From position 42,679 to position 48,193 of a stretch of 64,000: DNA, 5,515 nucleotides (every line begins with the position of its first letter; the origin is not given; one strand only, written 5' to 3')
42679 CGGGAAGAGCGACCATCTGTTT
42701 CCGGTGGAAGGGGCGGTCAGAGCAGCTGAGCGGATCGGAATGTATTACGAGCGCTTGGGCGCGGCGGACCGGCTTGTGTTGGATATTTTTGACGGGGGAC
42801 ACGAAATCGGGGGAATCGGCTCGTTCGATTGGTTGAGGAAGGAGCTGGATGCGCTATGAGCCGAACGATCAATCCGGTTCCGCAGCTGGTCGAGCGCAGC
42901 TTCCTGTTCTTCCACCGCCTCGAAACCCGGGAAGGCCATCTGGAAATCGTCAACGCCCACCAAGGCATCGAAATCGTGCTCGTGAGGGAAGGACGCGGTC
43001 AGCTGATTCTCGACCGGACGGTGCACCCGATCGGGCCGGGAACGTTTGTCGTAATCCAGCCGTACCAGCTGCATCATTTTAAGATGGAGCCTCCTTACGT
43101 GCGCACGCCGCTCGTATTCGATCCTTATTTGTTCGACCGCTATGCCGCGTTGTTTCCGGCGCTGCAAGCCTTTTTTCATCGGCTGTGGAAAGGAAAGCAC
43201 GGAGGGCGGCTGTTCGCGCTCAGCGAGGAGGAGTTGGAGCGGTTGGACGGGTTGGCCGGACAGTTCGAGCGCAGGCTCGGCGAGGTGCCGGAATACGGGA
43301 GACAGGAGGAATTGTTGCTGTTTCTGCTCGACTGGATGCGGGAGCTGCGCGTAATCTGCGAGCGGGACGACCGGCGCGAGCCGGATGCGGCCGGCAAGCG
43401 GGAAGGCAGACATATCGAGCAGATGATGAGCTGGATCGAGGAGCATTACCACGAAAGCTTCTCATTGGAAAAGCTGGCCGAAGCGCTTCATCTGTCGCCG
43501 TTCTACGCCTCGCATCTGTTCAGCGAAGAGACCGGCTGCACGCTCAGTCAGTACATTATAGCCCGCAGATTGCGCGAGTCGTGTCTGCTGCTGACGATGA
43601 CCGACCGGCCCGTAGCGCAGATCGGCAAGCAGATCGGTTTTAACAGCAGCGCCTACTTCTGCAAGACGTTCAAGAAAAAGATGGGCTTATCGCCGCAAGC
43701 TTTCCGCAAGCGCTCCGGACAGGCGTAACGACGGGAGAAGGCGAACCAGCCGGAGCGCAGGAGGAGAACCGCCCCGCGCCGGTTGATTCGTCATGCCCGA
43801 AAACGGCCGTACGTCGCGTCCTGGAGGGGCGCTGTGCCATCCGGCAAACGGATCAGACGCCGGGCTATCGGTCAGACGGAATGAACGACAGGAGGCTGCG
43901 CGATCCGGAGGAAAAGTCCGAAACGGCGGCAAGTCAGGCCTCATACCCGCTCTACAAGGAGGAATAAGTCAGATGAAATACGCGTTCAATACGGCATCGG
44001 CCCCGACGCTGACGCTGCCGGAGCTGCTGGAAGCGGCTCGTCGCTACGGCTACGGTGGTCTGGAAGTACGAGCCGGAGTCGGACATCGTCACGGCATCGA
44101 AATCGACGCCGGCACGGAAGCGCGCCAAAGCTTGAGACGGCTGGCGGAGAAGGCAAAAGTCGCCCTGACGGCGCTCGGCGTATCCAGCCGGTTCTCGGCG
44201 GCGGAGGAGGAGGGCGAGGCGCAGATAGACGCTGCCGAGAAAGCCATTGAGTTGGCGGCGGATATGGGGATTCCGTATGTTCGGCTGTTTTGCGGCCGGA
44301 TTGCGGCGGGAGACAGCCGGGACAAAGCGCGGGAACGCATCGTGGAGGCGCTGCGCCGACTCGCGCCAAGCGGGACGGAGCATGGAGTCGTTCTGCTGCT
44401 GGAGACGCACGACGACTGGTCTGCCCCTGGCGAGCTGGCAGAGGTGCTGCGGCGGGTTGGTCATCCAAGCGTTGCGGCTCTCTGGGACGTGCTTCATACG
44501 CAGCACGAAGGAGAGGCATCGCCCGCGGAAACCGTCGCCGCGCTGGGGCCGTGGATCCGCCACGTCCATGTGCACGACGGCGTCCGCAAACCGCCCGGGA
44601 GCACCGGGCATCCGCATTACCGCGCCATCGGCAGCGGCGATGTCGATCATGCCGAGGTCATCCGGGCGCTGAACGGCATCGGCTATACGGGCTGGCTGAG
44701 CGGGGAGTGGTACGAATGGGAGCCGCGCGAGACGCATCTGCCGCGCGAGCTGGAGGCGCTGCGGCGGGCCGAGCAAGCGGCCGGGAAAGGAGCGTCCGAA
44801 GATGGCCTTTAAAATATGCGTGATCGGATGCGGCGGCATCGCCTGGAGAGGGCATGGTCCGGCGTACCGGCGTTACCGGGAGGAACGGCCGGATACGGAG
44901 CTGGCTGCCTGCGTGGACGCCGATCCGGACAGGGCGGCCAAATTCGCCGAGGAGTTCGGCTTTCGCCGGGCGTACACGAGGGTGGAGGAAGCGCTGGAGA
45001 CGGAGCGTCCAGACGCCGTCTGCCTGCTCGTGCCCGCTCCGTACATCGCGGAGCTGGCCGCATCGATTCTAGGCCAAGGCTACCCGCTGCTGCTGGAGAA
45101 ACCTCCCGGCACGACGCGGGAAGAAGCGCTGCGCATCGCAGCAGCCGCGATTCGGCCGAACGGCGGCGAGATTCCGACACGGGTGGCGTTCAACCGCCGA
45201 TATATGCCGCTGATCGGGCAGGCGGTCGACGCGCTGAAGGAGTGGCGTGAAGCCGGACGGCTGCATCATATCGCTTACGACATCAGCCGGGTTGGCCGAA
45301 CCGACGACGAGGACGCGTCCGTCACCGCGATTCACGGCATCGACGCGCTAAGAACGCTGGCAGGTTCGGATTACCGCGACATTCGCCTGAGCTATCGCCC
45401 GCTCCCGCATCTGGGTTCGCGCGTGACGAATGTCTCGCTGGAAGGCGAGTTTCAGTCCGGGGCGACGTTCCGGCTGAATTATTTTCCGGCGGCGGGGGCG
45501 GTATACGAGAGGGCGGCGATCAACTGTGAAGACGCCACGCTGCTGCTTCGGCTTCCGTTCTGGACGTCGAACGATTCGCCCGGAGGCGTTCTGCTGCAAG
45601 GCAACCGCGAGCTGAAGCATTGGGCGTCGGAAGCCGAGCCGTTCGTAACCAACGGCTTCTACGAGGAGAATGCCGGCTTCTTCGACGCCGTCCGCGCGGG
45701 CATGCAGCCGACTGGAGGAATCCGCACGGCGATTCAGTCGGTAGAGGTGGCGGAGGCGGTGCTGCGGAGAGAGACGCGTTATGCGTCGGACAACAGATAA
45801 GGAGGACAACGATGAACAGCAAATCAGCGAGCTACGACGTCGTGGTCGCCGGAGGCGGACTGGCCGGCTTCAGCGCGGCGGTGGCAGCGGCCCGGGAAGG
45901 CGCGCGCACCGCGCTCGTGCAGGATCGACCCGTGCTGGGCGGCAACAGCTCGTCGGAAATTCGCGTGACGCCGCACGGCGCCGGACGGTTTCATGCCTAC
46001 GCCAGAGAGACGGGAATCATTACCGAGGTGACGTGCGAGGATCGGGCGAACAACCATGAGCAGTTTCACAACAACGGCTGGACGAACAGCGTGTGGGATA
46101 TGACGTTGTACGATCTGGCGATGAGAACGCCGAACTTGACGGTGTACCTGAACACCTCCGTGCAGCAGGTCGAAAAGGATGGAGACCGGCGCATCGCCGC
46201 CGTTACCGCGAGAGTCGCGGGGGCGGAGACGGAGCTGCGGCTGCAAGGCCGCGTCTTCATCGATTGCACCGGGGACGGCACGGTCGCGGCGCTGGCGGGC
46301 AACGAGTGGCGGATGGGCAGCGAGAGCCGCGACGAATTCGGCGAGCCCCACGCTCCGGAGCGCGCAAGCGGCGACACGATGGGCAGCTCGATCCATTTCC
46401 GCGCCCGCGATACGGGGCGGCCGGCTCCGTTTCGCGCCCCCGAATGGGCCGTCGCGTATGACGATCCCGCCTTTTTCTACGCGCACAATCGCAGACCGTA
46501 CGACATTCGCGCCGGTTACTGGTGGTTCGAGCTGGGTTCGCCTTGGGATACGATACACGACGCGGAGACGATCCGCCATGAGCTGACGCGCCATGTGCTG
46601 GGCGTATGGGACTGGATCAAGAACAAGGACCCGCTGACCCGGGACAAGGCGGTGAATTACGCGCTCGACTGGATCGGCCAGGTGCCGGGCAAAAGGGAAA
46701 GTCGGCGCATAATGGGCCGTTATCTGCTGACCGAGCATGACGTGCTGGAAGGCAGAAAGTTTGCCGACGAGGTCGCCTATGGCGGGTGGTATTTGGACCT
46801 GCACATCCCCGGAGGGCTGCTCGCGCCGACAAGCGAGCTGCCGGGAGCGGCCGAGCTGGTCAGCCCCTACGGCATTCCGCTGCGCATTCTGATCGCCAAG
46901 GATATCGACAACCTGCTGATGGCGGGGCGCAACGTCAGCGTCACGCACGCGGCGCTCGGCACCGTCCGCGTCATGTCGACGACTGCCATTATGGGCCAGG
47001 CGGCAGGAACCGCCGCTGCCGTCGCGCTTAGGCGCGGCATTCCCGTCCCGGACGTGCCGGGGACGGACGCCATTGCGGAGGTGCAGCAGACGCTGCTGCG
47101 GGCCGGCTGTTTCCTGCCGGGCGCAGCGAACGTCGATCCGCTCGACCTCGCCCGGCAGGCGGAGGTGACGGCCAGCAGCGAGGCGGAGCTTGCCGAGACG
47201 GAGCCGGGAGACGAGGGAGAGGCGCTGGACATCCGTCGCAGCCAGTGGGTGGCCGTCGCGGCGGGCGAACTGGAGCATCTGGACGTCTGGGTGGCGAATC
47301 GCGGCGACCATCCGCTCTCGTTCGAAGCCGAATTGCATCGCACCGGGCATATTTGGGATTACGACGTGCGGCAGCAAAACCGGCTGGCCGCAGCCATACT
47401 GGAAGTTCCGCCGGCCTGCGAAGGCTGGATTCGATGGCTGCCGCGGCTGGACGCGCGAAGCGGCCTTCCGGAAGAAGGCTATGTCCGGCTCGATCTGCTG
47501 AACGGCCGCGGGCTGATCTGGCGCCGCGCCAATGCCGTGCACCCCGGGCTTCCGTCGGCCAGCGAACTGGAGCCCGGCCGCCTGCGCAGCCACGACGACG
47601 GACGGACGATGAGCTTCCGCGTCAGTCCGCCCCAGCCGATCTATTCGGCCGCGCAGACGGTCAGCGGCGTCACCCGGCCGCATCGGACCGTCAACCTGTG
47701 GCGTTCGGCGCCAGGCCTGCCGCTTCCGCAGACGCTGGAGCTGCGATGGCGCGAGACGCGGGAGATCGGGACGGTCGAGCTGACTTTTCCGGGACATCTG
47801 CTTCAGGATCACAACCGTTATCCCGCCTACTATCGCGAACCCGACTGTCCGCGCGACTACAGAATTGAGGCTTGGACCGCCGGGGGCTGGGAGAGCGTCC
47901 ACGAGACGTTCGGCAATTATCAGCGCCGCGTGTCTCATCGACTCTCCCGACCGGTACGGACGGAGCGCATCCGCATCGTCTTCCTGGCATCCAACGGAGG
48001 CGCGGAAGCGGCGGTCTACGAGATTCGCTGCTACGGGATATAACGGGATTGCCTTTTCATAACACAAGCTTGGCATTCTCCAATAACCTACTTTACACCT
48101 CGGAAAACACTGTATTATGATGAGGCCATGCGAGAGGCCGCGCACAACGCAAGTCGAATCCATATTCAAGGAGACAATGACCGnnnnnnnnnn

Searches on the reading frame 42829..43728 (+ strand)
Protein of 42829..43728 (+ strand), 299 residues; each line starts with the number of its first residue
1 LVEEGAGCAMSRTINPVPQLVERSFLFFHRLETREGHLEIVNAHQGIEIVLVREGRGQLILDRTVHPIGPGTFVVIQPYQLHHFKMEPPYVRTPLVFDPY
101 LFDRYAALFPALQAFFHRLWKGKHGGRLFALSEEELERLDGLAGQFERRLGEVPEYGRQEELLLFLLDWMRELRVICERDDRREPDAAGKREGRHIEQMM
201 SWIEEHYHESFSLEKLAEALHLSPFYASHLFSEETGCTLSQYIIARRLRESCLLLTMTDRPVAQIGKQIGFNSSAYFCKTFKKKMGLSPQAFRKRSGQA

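Call 74: search_protein_families(library=pfam, proteins=[window:42829-43728:+], max_evalue=0.0001)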
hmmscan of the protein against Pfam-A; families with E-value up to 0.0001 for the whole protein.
window:42829-43728:+ (299 aa): 4 families
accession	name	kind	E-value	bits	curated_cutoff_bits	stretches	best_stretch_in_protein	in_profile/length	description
PF00165.29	HTH_AraC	-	1.8e-22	79.4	26.6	2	203-243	1-41/42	Bacterial regulatory helix-turn-helix proteins, AraC family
PF12833.13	HTH_18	-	5.3e-21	75.1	33.6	1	216-295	1-80/80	Helix-turn-helix domain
PF02311.25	AraC_binding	-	3e-08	33.9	21.1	1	42-134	19-111/135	AraC-like ligand binding domain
PF07883.17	Cupin_2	-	3e-05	24.1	27.2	1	42-85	14-57/70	Cupin domain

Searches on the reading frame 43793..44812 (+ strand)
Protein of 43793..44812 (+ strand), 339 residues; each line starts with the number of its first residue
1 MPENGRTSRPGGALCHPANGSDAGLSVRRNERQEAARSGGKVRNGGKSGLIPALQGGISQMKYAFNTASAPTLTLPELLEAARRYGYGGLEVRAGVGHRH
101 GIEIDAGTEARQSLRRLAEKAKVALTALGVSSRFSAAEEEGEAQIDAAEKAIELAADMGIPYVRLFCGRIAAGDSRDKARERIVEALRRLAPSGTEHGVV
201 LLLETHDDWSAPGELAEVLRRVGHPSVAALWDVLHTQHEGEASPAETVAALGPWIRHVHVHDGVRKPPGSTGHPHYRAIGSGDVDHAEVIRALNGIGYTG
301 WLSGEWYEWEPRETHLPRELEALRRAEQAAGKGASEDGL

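Call 74: search_protein_families(library=pfam, proteins=[window:43793-44812:+], max_evalue=0.0001)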
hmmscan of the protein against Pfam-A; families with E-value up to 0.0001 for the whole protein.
window:43793-44812:+ (339 aa): 1 family
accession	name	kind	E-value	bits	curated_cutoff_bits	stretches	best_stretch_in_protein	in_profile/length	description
PF01261.30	AP_endonuc_2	-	1.9e-42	146.1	31.1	1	79-325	1-248/249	Xylose isomerase-like TIM barrel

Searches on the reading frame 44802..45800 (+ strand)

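Call 74: search_protein_families(library=pfam, proteins=[window:44802-45800:+], max_evalue=0.0001)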
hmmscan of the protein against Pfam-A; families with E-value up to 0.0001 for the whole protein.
window:44802-45800:+ (332 aa): 1 family
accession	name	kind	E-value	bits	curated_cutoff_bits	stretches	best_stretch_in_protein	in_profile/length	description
PF01408.29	GFO_IDH_MocA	-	2.5e-16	60.9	24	1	3-117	1-110/120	Oxidoreductase family, NAD-binding Rossmann fold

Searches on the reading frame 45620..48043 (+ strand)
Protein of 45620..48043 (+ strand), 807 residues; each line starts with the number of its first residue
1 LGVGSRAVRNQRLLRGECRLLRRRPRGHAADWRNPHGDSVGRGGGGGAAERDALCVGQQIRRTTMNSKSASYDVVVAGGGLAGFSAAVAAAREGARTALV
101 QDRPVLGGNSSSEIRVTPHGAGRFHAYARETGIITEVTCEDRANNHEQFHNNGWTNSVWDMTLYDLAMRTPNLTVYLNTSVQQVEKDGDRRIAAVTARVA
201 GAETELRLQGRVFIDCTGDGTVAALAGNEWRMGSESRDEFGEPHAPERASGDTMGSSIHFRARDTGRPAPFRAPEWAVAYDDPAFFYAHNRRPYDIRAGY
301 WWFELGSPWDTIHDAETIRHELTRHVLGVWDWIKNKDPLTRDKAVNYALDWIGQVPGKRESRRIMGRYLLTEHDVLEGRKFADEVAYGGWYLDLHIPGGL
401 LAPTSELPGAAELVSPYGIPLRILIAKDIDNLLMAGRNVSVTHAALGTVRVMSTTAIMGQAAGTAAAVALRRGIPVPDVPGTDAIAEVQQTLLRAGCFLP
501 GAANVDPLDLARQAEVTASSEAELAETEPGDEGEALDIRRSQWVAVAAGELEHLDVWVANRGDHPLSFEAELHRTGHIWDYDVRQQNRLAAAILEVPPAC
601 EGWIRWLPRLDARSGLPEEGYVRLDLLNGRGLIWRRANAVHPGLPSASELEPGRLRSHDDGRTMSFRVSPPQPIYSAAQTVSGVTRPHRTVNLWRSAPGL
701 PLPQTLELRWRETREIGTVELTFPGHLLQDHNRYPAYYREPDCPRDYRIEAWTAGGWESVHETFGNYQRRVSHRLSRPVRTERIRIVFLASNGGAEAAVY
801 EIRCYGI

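Call 74: search_protein_families(library=pfam, proteins=[window:45620-48043:+], max_evalue=0.0001)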
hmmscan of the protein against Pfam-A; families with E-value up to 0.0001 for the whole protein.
window:45620-48043:+ (807 aa): 4 families
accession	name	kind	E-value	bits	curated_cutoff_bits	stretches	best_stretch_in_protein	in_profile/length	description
PF12831.13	FAD_oxidored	-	8.3e-92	309.1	27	1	73-492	1-416/416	FAD dependent oxidoreductase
PF00890.30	FAD_binding_2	-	6.2e-07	29.4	20.4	1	73-110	1-38/414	FAD binding domain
PF01134.28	GIDA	-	5.9e-06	26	22.1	1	73-101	1-29/391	Glucose inhibited division protein A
PF13450.12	NAD_binding_8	-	2e-05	25.2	21.9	1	76-115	1-40/68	NAD(P)-binding Rossmann-like domain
